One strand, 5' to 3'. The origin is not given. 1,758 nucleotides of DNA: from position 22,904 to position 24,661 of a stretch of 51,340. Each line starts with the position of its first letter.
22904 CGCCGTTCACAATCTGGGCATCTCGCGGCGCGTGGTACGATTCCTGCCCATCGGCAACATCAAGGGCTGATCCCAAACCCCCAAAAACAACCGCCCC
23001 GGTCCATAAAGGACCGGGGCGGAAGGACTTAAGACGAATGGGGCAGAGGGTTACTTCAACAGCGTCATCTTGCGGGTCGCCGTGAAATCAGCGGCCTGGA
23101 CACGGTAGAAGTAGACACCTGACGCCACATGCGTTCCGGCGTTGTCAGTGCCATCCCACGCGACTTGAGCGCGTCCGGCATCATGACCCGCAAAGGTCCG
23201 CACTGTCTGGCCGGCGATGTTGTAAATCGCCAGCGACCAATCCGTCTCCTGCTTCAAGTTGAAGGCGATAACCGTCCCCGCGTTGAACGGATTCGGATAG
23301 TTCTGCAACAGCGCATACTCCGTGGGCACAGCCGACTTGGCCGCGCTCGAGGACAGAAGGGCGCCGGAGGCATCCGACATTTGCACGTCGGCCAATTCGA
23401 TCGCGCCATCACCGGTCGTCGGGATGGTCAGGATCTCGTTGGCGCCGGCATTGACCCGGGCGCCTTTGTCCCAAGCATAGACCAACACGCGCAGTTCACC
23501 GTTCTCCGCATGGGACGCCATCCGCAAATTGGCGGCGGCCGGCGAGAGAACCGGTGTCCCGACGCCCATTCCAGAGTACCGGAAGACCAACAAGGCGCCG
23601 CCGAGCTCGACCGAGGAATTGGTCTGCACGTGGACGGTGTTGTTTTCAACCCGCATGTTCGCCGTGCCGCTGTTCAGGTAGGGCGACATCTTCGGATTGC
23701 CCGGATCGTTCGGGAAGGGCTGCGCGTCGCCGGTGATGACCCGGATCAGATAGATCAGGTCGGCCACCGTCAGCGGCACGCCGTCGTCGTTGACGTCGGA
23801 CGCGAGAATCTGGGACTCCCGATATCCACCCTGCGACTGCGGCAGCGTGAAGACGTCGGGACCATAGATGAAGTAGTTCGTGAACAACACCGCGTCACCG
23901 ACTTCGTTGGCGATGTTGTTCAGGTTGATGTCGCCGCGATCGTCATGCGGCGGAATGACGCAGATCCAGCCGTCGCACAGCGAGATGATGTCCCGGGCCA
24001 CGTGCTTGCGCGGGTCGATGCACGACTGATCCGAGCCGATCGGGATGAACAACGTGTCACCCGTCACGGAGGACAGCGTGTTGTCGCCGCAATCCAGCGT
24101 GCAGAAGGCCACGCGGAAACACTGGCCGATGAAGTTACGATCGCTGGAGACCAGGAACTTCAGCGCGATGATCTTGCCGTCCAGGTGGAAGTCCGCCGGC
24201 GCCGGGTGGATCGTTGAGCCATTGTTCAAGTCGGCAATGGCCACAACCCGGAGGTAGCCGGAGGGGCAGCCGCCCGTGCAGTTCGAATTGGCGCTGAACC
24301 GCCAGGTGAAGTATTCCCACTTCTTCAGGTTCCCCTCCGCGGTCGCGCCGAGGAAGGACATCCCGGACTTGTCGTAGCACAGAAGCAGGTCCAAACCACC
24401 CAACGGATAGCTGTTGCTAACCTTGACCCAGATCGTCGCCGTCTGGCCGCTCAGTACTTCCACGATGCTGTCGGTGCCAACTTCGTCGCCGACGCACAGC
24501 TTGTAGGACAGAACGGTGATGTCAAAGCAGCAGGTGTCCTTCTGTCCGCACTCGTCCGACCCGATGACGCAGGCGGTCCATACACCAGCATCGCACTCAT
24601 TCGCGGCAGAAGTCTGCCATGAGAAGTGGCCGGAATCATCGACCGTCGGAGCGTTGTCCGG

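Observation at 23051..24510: Two giant proteins share a C-terminal cassette of cohesin-like, dockerin-like and T9SS sorting modules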

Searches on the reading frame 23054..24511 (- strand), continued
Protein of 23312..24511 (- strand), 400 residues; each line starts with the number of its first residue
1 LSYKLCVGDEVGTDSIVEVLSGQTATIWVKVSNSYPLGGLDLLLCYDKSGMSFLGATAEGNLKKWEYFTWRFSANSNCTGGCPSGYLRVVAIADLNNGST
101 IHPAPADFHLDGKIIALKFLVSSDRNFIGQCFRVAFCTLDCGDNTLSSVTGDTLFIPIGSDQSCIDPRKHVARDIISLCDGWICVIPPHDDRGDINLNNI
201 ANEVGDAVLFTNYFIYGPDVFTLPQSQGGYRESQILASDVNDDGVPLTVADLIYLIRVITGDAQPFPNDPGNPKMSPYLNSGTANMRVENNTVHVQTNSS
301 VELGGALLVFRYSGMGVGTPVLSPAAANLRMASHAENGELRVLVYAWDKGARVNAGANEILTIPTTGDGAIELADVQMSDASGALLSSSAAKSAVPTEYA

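Call 30: fold_search(model_id=the predicted structure, library=pdb)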
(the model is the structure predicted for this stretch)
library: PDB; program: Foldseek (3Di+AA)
matches with E <= 10: 1975; with E <= 0.001: 111
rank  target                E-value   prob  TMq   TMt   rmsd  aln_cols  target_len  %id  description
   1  3l8q_D                1.8e-09  1.00  0.25  0.35  21.0       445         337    9  Structure analysis of the type II cohesin dyad from the adaptor ScaA scaffoldin of Acetivibrio cellulolyticus (released 2010-05-05)
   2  3l8q_A                4.7e-09  1.00  0.25  0.34  21.1       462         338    9  Structure analysis of the type II cohesin dyad from the adaptor ScaA scaffoldin of Acetivibrio cellulolyticus (released 2010-05-05)
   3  2vn6_A                5.2e-09  1.00  0.26  0.77   3.5       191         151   17  The Clostridium cellulolyticum dockerin displays a dual binding mode for its cohesin partner (released 2008-05-13)
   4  2w1n                  5.5e-09  1.00  0.18  0.35  22.1       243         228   11  cohesin and fibronectin type-III double module construct from the Clostridium perfringens glycoside hydrolase GH84C (released 2009-02-03)
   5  5nrm_A                1.0e-08  1.00  0.25  0.79   3.9       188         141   16  Crystal structure of the sixth cohesin from Acetivibrio cellulolyticus' scaffoldin B in complex with Cel5 dockerin S51 (released 2018-01-31)
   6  2vn5_C                1.1e-08  1.00  0.26  0.78   3.7       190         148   17  The Clostridium cellulolyticum dockerin displays a dual binding mode for its cohesin partner (released 2008-05-20)
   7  3l8q_C                1.6e-08  1.00  0.25  0.35  20.7       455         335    9  Structure analysis of the type II cohesin dyad from the adaptor ScaA scaffoldin of Acetivibrio cellulolyticus (released 2010-05-05)
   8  3l8q_B                2.2e-08  1.00  0.24  0.33  21.2       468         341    8  Structure analysis of the type II cohesin dyad from the adaptor ScaA scaffoldin of Acetivibrio cellulolyticus (released 2010-05-05)
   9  3ul4_A                2.3e-08  1.00  0.25  0.79   4.0       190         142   12  Crystal structure of Coh-OlpA(Cthe_3080)-Doc918(Cthe_0918) complex: A novel type I Cohesin-Dockerin complex from Clost (released 2012-11-28)
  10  5lxv_C                2.6e-08  1.00  0.25  0.64   5.5       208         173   13  Crystal structure of Ruminococcus flavefaciens scaffoldin C cohesin in complex with a dockerin from an uncharacterized (released 2016-10-19)
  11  6kgf_C                2.7e-08  1.00  0.25  0.77   3.5       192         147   16  Crystal structure of CaDoc0917(R16D)-CaCohA2 complex at pH 8.2 (released 2020-07-08)
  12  2vn5_A                3.6e-08  1.00  0.26  0.82   3.7       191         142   17  The Clostridium cellulolyticum dockerin displays a dual binding mode for its cohesin partner (released 2008-05-20)
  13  5lxv_A                4.7e-08  1.00  0.25  0.65   5.5       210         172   13  Crystal structure of Ruminococcus flavefaciens scaffoldin C cohesin in complex with a dockerin from an uncharacterized (released 2016-10-19)
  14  8jmw_A                5.5e-08  1.00  0.15  0.15  18.4       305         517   10  Fibril form of serine peptidase Vpr (released 2023-12-06)
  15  1g1k_A                6.9e-08  1.00  0.25  0.80   3.6       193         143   17  COHESIN MODULE FROM THE CELLULOSOME OF CLOSTRIDIUM CELLULOLYTICUM (released 2000-11-22)
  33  2xdh                  1.3e-06  1.00  0.24  0.77   4.5       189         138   13  Non-cellulosomal cohesin from the hyperthermophilic archaeon Archaeoglobus fulgidus (released 2010-05-26)
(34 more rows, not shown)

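Call 36: find_related_loci(query=A1, collection=genome_contigs, flank=10000)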
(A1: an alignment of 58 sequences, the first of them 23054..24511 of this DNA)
Query A1 (486 aa) in genome_contigs; peptide patterns used: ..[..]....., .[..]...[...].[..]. (x = any residue, [..] = any of these).
600 stretches matched a pattern (row limit reached: there are more); 588 encode a relative of the query (tblastn E <= 1e-3); the best 80 are kept; 80 distinct loci.
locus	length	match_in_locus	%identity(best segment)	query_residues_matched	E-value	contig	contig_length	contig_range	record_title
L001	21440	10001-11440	40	22-486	2e-110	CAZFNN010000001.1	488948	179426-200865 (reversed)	MAG TPA_asm: uncultured Ignavibacteria bacterium isolate SRP323723_co1_126 genome assembly, contig: NODE_3_length_488948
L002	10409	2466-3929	40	14-486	3e-103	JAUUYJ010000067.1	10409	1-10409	MAG: Candidatus Zixiibacteriota bacterium isolate CSMAG_164 CSMAG_164_k127_5307160_length_10409_cov_16.6530, whole genom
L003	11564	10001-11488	37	14-486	2e-94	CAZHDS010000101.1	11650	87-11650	MAG TPA_asm: uncultured Ignavibacteriales bacterium isolate binchicken_co86_98 genome assembly, contig: NODE_1958_length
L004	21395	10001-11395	35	20-486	1e-74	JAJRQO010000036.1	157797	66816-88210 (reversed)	MAG: Candidatus Zixiibacteriota bacterium isolate Dive100_bin10.64 k141_990413, whole genome shotgun sequence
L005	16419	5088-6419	36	37-486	4e-74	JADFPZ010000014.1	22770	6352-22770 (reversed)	MAG: Candidatus Zixiibacteriota bacterium isolate B77T1B8 B77T1B8_NODE3663, whole genome shotgun sequence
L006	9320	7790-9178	35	6-486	4e-76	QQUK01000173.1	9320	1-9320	MAG: Calditrichaeota bacterium isolate CLD4 1634, whole genome shotgun sequence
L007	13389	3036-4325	30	25-486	3e-44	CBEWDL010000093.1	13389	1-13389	MAG TPA_asm: uncultured bacterium isolate SRR12059192_binner23_Refined_3 genome assembly, contig: ERZ26875191.105, whole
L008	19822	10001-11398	32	11-482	1e-49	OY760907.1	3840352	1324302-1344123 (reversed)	MAG: uncultured candidate division Zixibacteria bacterium isolate 2d357583-1faf-4436-89ad-6f0e4817d39a genome assembly,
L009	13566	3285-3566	52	395-486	5e-25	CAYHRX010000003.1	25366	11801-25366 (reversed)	MAG TPA_asm: uncultured Chitinophagales bacterium isolate ERP119705_co14_37 genome assembly, contig: NODE_1642_length_25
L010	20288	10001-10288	49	393-486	2e-24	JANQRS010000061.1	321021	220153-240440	MAG: Calditrichia bacterium isolate IP29b_bin.73 k99_1648331, whole genome shotgun sequence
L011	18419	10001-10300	49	389-486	4e-24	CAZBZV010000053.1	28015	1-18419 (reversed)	MAG TPA_asm: uncultured Ignavibacteria bacterium isolate SRP141376_co2_104 genome assembly, contig: NODE_3654_length_280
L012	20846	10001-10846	30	191-486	4e-23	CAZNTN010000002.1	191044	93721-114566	MAG TPA_asm: uncultured Melioribacter sp. isolate binchicken_co266_264 genome assembly, contig: NODE_154_length_191044_c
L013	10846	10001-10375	41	364-486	5e-23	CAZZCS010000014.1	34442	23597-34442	MAG TPA_asm: uncultured Candidatus Cloacimonadota bacterium isolate binchicken_co168_134 genome assembly, contig: NODE_2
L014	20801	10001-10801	30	233-486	3e-22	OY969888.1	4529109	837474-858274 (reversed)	MAG: uncultured Bacteroidetes bacterium isolate MFD03726.bin.c.9 genome assembly, chromosome: 1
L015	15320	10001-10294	50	391-486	2e-23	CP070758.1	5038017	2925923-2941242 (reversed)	MAG: Gemmatimonadota bacterium isolate bin29 chromosome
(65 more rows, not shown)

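Call 67: find_encoding_contigs(protein=P0017, flank=10000, max_places=2)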
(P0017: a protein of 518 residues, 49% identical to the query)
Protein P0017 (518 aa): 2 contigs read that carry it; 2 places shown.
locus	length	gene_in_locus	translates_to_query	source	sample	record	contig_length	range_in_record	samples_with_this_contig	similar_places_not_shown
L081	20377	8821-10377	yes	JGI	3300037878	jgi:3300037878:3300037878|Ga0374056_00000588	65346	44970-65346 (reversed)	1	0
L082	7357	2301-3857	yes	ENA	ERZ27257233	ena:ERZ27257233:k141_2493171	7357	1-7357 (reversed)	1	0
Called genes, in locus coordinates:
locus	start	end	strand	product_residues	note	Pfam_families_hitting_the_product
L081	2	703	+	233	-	?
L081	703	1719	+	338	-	PF00005:ABC_tran, PF13304:AAA_21 (weak)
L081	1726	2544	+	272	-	PF01061:ABC2_membrane, PF12698:ABC2_membrane_3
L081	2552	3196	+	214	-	PF02630:SCO1-SenC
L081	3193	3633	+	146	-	PF04238:DUF420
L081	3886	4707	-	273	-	PF01503:PRA-PH (faint), PF03819:MazG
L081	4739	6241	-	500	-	-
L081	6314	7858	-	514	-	-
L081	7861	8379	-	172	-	PF13302:Acetyltransf_3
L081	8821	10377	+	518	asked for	PF13860:FlgD_ig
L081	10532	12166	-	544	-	-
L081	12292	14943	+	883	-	PF00133:tRNA-synt_1, PF09334:tRNA-synt_1g, PF13603:tRNA-synt_1_2, PF09334:tRNA-synt_1g, PF00133:tRNA-synt_1, PF08264:Anticodon_1, PF10458:Val_tRNA-synt_C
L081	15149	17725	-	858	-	-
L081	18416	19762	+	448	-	PF13598:DUF4139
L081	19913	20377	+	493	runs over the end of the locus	PF13371:TPR_9 (faint), PF13428:TPR_14 (faint), PF13181:TPR_8 (faint), PF13414:TPR_11 (faint), PF13431:TPR_17 (faint), PF13432:TPR_16 (faint), PF14559:TPR_19 (faint), PF12895:ANAPC3 (faint)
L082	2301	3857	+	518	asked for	PF13860:FlgD_ig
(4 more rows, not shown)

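Call 68: find_encoding_contigs(protein=P0014, flank=10000, max_places=2)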
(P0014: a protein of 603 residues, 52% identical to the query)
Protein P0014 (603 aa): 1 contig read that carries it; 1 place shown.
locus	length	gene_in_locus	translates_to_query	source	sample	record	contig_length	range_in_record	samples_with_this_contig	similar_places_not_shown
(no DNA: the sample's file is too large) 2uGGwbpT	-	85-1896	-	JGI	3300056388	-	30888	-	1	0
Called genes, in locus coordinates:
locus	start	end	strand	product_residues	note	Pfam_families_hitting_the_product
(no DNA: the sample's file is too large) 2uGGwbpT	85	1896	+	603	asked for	PF00963:Cohesin (weak), PF18962:Por_Secre_tail (faint), PF13860:FlgD_ig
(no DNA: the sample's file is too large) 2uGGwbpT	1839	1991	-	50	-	-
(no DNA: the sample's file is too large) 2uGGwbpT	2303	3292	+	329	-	-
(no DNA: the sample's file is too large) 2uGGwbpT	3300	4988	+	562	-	PF02085:Cytochrom_CIII (faint), PF14537:Cytochrom_c3_2 (faint), PF22113:Mtrc-MtrF_II-IV_dom (faint), PF14522:Cytochrome_C7 (weak)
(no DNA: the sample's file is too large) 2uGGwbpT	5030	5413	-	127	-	-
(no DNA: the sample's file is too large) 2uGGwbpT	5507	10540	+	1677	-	PF00684:DnaJ_CXXCXGXG (faint), PF02085:Cytochrom_CIII (faint), PF14522:Cytochrome_C7 (faint), PF18210:Knl1_RWD_C (faint), PF20274:cREC_REC (faint), PF23865:DUF7223 (faint)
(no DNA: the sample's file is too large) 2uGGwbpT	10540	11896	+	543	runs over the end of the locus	-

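Call 72: search_protein_representatives(protein=window:23312-24511:-)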
Query: 400 residues. Proteins with E-value up to 0.001 (for the whole library): 1521; up to 1e-10: 1181; up to 1e-30: 511. The best 150 are listed.
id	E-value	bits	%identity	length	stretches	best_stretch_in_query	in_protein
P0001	6.4e-224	759.5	85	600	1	1-400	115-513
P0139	1.8e-146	504.5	60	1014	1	1-399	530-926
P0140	2.3e-129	448.2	58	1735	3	159-400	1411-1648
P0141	6.6e-129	446.7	57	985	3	158-400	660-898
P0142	3.6e-126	437.6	44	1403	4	27-297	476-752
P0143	4.1e-124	430.9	55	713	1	6-400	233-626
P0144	1.8e-121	422.2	45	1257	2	14-400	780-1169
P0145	5.9e-116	404.0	54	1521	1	8-400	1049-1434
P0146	6.0e-114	397.4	51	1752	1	17-399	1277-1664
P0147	1.2e-113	396.4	51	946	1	6-400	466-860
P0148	9.1e-111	386.9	51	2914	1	9-400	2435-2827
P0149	1.0e-108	380.2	55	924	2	159-400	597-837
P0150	6.9e-108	377.5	52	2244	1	15-400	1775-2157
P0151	9.2e-108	377.0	37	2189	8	17-157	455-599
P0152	1.2e-106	373.3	54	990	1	18-400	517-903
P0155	2.8e-99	349.1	38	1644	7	18-149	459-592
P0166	3.6e-87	309.2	40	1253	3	13-267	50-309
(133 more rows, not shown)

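Call 87: search_protein_families(library=pfam, proteins=[P0142, P0166, P0155, P0151], max_evalue=0.01)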
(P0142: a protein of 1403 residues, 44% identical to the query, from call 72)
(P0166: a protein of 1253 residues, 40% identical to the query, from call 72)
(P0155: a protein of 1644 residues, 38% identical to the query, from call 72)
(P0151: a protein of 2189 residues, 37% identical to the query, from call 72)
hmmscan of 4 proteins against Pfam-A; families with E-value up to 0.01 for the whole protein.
P0142 (1403 aa): 3 families
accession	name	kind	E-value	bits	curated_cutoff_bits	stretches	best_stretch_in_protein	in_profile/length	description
PF00963.24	Cohesin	-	1.2e-21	77.8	24.1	2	1007-1140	3-124/139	Cohesin domain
PF00404.24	Dockerin_1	-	1.4e-05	25.6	22.9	1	1333-1390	2-56/57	Dockerin type I domain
PF04570.20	zf-FLZ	-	0.0053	16.6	23.4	0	169-180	37-48/54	zinc-finger of the FCS-type, C2-C2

P0166 (1253 aa): 2 families
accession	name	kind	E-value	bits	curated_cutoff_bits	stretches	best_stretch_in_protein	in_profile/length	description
PF00963.24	Cohesin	-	9.6e-19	68.4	24.1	3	1024-1074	3-55/139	Cohesin domain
PF00404.24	Dockerin_1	-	0.00024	21.7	22.9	1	1184-1240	2-55/57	Dockerin type I domain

P0155 (1644 aa): 2 families
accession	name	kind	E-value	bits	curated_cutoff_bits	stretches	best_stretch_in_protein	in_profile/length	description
PF00963.24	Cohesin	-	6.1e-09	36.6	24.1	0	41-96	3-58/139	Cohesin domain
PF00404.24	Dockerin_1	-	1e-08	35.7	22.9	1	1579-1634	1-56/57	Dockerin type I domain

P0151 (2189 aa): 4 families
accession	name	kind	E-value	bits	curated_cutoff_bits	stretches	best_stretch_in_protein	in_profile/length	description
PF00963.24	Cohesin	-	1.8e-16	61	24.1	0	459-493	12-47/139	Cohesin domain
PF13860.13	FlgD_ig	-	1.7e-10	41.2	27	1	2115-2175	10-74/79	FlgD Ig-like domain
PF18962.6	Por_Secre_tail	-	5.1e-07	30.3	27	1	2107-2185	2-73/75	Secretion system C-terminal sorting domain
PF13585.12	CHU_C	-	5.4e-07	30.1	27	1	2123-2183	25-80/86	CHU_C Type IX secretion signal domain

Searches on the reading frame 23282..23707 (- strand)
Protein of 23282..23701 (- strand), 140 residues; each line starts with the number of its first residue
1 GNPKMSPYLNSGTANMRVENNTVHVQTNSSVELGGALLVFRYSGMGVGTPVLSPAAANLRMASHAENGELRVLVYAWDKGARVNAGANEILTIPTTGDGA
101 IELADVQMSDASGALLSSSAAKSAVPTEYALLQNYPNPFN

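Call 10: search_protein_families(library=pfam, proteins=[window:23282-23701:-], max_evalue=10)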
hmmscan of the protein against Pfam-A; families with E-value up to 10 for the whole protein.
seq(140 aa): 1 family
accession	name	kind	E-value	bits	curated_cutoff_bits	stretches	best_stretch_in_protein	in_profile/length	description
PF23270.1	HAD_RAM2_N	-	0.081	13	27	1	51-84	53-85/220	Glycerol-3-phosphate acyltransferase RAM2-like, HAD-like domain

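Call 85: search_protein_families(library=pfam, alignment_id=A4, max_evalue=10)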
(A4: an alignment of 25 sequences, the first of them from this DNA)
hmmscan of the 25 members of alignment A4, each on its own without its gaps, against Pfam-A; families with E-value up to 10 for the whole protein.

A. member 1, seq(132 aa): 1 family
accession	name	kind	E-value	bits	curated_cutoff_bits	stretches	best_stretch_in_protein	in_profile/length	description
PF23270.1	HAD_RAM2_N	-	0.079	13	27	1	53-86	53-85/220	Glycerol-3-phosphate acyltransferase RAM2-like, HAD-like domain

B. families by the number of members that match (of 25 scanned): 9 families
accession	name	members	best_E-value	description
PF04865.19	Baseplate_J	1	0.034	Baseplate J-like protein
PF04151.21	PPC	1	0.061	Bacterial pre-peptidase C-terminal domain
PF00890.30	FAD_binding_2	1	0.066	FAD binding domain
PF23270.1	HAD_RAM2_N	1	0.079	Glycerol-3-phosphate acyltransferase RAM2-like, HAD-like domain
PF10577.15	FAM171A1-2-B_N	1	0.087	FAM171A1/A2/B, N-terminal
PF17786.7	Mannosidase_ig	1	0.088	Mannosidase Ig/CBM-like domain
PF19769.4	CPxCG_zf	1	0.1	CPxCG-related zinc finger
PF17996.7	CE2_N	1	0.2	Carbohydrate esterase 2 N-terminal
PF14215.12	bHLH-MYC_N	1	0.21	bHLH-MYC and R2R3-MYB transcription factors N-terminal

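Call 86: search_solved_structures(query=A4, max_evalue=10)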
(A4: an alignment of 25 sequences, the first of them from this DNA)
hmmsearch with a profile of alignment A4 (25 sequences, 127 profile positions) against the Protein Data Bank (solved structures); distinct sequences matched with E-value up to 10: 9.
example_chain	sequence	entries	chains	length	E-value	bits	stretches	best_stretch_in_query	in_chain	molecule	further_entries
3rrl_B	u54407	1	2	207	1.1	12.3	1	44-91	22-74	Succinyl-CoA:3-ketoacid-coenzyme A transferase subunit B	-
3sqb_B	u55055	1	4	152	1.1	12.3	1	75-115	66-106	Type-1 fimbrial protein, A chain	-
6swh_C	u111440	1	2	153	1.1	12.3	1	23-115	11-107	Type-1 fimbrial protein, A chain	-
6r7e_A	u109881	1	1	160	1.1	12.3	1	76-115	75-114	FimA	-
6r74_A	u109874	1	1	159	1.2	12.1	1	16-115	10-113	Type-1 fimbrial protein, A chain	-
2jty_A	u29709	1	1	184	1.3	12.1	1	75-115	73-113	Type-1 fimbrial protein, A chain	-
2n7h_A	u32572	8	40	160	1.3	12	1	75-115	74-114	FimA | Type-1 fimbrial protein, A chain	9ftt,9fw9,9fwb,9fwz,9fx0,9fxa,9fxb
2m5g_A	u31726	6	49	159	1.5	11.8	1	75-115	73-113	Type-1 fimbrial protein, A chain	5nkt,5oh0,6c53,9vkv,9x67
6y7s_A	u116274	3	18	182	1.9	11.6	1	23-115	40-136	Type-1 fimbrial protein, A chain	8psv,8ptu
